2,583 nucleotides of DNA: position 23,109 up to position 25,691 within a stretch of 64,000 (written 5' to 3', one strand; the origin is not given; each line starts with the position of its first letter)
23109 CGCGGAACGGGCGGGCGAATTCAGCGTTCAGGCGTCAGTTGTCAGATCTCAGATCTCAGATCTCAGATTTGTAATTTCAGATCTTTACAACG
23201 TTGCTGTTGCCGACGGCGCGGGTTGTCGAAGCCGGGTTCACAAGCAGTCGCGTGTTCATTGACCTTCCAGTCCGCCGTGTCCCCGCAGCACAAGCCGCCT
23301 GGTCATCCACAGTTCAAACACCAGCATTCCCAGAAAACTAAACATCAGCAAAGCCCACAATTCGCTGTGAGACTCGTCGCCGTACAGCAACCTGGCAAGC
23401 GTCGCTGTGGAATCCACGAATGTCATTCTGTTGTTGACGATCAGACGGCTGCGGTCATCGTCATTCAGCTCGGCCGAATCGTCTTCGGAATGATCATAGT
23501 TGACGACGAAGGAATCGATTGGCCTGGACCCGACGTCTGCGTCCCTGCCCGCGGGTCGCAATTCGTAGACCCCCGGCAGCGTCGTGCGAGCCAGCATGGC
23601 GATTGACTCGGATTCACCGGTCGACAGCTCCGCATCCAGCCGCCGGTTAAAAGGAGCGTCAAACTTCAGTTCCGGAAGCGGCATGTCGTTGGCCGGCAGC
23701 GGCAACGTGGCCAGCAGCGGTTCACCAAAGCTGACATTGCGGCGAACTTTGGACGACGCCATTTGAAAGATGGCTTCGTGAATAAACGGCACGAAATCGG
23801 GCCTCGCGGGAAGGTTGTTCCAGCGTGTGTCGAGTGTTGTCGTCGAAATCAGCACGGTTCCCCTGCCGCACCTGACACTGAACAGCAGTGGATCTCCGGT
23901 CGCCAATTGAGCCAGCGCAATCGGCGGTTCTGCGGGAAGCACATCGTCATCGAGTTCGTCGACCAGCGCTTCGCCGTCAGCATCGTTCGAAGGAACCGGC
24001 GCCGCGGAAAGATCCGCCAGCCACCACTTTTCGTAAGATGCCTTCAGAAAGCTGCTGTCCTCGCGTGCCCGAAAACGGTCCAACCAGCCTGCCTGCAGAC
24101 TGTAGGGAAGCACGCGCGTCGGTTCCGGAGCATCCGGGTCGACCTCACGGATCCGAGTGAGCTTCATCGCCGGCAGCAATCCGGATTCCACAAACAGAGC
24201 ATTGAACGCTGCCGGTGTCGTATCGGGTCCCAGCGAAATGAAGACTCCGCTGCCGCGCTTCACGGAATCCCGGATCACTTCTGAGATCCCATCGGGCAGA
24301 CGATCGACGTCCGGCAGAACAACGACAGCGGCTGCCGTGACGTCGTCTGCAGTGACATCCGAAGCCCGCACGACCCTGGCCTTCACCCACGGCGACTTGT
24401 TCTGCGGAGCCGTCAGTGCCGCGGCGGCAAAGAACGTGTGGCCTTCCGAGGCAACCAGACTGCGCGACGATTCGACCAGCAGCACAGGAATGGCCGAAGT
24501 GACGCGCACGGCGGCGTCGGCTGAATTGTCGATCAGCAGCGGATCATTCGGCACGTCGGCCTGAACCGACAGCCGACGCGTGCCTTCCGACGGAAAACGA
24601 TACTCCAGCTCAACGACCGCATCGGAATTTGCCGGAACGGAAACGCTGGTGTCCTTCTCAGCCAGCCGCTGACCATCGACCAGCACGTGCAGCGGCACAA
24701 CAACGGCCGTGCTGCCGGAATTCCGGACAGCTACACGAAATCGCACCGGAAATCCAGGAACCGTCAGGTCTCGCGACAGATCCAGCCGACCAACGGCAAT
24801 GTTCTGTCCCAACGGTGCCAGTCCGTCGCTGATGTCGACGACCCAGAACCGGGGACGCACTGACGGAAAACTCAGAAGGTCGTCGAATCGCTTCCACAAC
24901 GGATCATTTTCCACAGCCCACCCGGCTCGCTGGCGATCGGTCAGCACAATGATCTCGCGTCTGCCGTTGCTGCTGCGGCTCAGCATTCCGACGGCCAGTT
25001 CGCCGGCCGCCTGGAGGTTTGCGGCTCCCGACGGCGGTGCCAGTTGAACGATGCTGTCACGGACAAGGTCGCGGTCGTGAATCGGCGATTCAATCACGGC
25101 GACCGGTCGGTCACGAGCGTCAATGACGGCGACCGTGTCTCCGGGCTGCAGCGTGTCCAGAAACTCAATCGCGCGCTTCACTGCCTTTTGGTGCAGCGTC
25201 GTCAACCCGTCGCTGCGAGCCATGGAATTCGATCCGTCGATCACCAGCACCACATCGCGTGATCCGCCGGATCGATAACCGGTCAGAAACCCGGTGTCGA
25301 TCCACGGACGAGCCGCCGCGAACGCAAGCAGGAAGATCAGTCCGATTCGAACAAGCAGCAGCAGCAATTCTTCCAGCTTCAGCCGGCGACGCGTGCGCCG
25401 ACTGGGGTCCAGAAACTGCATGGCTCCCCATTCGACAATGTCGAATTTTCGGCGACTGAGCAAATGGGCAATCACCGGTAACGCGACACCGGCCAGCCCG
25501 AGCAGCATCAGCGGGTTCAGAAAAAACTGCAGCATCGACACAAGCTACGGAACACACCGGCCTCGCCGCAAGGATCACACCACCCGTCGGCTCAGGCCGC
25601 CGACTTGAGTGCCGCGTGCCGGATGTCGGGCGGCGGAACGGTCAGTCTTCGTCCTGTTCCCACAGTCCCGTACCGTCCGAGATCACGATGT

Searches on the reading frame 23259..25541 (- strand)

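Call 26: search_protein_families(library=pfam, proteins=[window:23259-25541:-], max_evalue=0.001)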
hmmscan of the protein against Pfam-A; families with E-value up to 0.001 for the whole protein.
window:23259-25541:- (761 aa): 3 families
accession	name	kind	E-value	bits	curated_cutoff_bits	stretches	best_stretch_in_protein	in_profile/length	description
PF07584.16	BatA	-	6.3e-15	55.8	25.9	1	3-79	1-77/77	Aerotolerance regulator N-terminal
PF13519.12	VWA_2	-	1.2e-14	55.3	27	1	97-203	1-106/107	von Willebrand factor type A domain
PF00092.34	VWA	-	1.9e-05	25.4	23.8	1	96-204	1-114/174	von Willebrand factor type A domain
